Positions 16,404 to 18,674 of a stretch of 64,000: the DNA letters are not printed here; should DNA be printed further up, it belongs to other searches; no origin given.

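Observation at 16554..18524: A three-part protein: cNMP-binding domain, ParA/MinD-like domain with a degenerate Walker A, and a patatin phospholipase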

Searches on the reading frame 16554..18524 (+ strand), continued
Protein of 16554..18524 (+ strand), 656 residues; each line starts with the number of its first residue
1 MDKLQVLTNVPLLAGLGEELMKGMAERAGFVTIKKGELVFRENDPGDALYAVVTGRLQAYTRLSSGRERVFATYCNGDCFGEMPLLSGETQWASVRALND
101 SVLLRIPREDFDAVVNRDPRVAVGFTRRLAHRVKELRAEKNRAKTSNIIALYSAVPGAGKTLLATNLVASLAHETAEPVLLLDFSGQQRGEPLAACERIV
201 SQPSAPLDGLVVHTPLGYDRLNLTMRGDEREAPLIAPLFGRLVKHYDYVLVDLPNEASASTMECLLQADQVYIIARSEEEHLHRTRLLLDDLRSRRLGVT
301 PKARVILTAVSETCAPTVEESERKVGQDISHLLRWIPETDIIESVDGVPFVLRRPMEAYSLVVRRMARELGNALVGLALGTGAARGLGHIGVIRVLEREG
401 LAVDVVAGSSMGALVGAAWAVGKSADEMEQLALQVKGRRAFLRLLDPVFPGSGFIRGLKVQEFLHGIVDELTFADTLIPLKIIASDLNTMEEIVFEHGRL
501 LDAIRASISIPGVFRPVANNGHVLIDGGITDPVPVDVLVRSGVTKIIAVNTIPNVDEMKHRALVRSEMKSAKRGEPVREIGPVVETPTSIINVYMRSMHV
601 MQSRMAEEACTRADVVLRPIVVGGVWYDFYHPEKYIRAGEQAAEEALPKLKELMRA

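Call 17: find_encoding_contigs(protein=P0048, flank=8000, max_places=2)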
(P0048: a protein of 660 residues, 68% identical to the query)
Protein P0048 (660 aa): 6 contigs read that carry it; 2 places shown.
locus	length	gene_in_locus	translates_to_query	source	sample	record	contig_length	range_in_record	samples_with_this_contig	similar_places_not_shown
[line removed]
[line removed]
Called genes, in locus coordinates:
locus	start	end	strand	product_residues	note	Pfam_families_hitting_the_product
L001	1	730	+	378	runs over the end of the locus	-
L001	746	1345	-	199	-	PF03352:Adenine_glyco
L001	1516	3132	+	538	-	PF12708:Pect-lyase_RHGA_epim, PF00295:Glyco_hydro_28, PF05048:NosD (weak), PF13229:Beta_helix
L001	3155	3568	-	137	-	-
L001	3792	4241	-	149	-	PF07883:Cupin_2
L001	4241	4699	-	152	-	PF02311:AraC_binding (weak), PF07883:Cupin_2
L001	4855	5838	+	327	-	PF02195:ParB_N, PF17762:HTH_ParB, PF23552:ParB_C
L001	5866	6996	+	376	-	PF16491:Peptidase_M48_N, PF05569:Peptidase_M56 (weak), PF01435:Peptidase_M48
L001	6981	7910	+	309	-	PF04389:Peptidase_M28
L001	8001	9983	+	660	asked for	PF00027:cNMP_binding, PF13614:AAA_31 (faint), PF01734:Patatin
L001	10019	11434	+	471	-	PF00501:AMP-binding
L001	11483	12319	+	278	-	PF13424:TPR_12 (faint), PF14559:TPR_19 (weak), PF23914:TPR_CcmH_CycH (weak), PF14559:TPR_19 (weak), PF13432:TPR_16 (weak), PF12895:ANAPC3 (weak), PF13432:TPR_16 (weak), PF14559:TPR_19 (weak), +10 more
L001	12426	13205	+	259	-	PF01738:DLH, PF12146:Hydrolase_4 (faint), PF02230:Abhydrolase_2 (weak), PF08840:BAAT_C (faint), PF00326:Peptidase_S9 (weak)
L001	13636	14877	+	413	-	PF00108:Thiolase_N, PF02803:Thiolase_C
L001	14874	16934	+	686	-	PF00378:ECH_1, PF16113:ECH_2, PF02737:3HCDH_N, PF00725:3HCDH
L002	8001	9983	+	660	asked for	PF00027:cNMP_binding, PF13614:AAA_31 (faint), PF01734:Patatin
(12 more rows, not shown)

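Call 18: find_encoding_contigs(protein=P0089, flank=8000, max_places=2)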
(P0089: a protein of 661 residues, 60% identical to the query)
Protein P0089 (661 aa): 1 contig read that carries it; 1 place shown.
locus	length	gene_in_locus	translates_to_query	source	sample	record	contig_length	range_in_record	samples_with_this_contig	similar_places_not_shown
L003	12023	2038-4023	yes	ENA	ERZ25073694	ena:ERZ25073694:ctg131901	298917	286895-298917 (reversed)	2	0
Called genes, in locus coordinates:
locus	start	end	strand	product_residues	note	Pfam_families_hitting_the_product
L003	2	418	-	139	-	?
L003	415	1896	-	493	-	PF00501:AMP-binding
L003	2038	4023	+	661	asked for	PF00027:cNMP_binding, PF01734:Patatin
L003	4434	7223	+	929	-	PF00128:Alpha-amylase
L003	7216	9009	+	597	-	PF02922:CBM_48 (weak), PF00128:Alpha-amylase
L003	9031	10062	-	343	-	PF27429:LB_356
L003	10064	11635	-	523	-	PF03062:MBOAT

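Call 19: find_encoding_contigs(protein=P0118, flank=8000, max_places=2)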
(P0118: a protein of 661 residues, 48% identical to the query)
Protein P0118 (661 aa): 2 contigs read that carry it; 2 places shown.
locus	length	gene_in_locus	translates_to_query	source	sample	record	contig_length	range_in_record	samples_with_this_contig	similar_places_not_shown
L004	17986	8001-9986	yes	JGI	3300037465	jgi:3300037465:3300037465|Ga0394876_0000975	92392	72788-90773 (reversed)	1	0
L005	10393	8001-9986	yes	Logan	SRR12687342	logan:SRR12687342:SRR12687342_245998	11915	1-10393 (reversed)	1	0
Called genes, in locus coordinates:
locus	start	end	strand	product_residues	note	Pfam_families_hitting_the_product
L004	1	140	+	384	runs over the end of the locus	PF16491:Peptidase_M48_N, PF05569:Peptidase_M56 (weak), PF01435:Peptidase_M48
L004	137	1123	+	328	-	PF04389:Peptidase_M28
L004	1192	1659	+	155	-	PF19571:ACT_8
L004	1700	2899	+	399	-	PF01261:AP_endonuc_2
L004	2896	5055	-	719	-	PF13602:ADH_zinc_N_2 (faint), PF00107:ADH_zinc_N, PF01408:GFO_IDH_MocA, PF02894:GFO_IDH_MocA_C (weak), PF22725:GFO_IDH_MocA_C3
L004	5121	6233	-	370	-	PF00155:Aminotran_1_2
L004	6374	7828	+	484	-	PF13176:TPR_7 (faint), PF13432:TPR_16 (faint), PF25058:ARM_TT21 (faint), PF21033:RMD1-3 (faint), PF23914:TPR_CcmH_CycH, PF14559:TPR_19 (weak), PF25063:ARM_TT21_C (weak), PF13414:TPR_11 (weak), +10 more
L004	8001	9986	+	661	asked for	PF00027:cNMP_binding, PF06564:CBP_BcsQ (faint), PF13614:AAA_31 (faint), PF01734:Patatin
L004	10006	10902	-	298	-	PF19295:SufBD_N, PF01458:SUFBD_core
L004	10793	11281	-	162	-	-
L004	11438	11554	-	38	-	-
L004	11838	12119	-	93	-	PF12732:YtxH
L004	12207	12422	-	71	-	-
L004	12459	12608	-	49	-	PF18919:DUF5670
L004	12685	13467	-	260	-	PF04972:BON, PF21937:Yop-YscD_ppl_2nd (faint), PF04972:BON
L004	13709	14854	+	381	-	PF07730:HisKA_3, PF02518:HATPase_c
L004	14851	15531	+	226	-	PF00072:Response_reg, PF00196:GerE, PF08281:Sigma70_r4_2 (weak), PF13384:HTH_23 (faint)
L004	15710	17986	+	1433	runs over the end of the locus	PF01869:BcrAD_BadFG, PF22521:HypF_C_2 (faint), PF02782:FGGY_C (faint), PF01869:BcrAD_BadFG, PF09989:DUF2229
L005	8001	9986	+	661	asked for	PF00027:cNMP_binding, PF06564:CBP_BcsQ (faint), PF13614:AAA_31 (faint), PF01734:Patatin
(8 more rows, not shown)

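Call 20: predict_structure(alignment_id=A1)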
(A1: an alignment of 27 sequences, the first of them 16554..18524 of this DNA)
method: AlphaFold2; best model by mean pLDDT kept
length: 656 residues; sequences in the alignment: 27
mean_pLDDT: 79.7   pTM: 0.82
mean pLDDT of the five models: 79.7, 79.1, 78.1, 73.9, 70.2
residues with pLDDT >= 90: 175; 70-90: 330; 50-70: 107; < 50: 44
segments of 3 or more residues with pLDDT < 50: 297-300, 343-345, 439-452, 572-591
pLDDT, mean of each block of 10 residues (from residue 1): 78 70 84 91 87 87 70 82 80 87 90 73 66 71 76 89 91 86 84 77 66 88 86 87 86 90 88 90 91 65 79 62 89 79 64 88 90 89 87 95 93 93 90 65 45 60 80 90 87 89 82 66 81 89 89 75 61 38 36 64 87 90 65 91 95 75
secondary structure, 60 per line:
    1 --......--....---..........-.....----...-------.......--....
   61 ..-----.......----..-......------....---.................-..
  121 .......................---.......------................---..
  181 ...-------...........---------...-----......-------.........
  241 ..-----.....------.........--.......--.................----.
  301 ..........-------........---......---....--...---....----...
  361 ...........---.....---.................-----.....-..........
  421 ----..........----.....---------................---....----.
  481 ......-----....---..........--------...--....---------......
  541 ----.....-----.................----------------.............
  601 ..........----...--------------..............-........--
elements in order: H3-8 H11-14 H18-27 E29-33 E38-40 E48-54 E57-62 E68-74 H82-87 E94-97 E101-107 H108-117 H119-143 E147-153 H160-175 E179-183 H193-201 E211-213 E219-224 H232-242 E248-252 H259-267 E270-276 H279-295 E303-310 H318-325 E329-334 H338-341 H350-353 H358-371 E375-379 H383-399 E405-409 H411-420 H425-434 H439-443 H453-468 E480-486 E492-495 H500-508 E517-519 E522-525 H535-540 E545-549 H555-571 H588-610 E615-617 H632-645 H647-654

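Call 25: search_protein_families(library=pfam, alignment_id=A3, max_evalue=0.001)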
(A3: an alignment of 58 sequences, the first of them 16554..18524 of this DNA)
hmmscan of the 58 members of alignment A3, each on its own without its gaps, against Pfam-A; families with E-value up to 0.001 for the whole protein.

A. member 1, window:16554-18524:+ (656 aa): 3 families
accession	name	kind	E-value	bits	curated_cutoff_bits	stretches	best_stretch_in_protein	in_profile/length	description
PF01734.28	Patatin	-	5.3e-30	105.5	27.7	1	377-538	1-190/191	Patatin-like phospholipase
PF00027.35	cNMP_binding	-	5.2e-25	87.7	27.5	1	31-118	2-89/89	Cyclic nucleotide-binding domain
PF13614.12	AAA_31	-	3.3e-07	30.9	27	0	229-278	101-150/177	AAA domain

B. families by the number of members that match (of 58 scanned): 8 families
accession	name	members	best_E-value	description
PF01734.28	Patatin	57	9.2e-37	Patatin-like phospholipase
PF00027.35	cNMP_binding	57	6e-27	Cyclic nucleotide-binding domain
PF13614.12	AAA_31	30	9.5e-12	AAA domain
PF01656.29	CbiA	10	2.3e-07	CobQ/CobB/MinD/ParA nucleotide binding domain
PF10609.15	ParA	7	6.6e-10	NUBPL iron-transfer P-loop NTPase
PF06564.18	CBP_BcsQ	3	5.5e-05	Cellulose biosynthesis protein BcsQ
PF09140.17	MipZ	2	7.6e-05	ATPase MipZ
PF00072.30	Response_reg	1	5.6e-12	Response regulator receiver domain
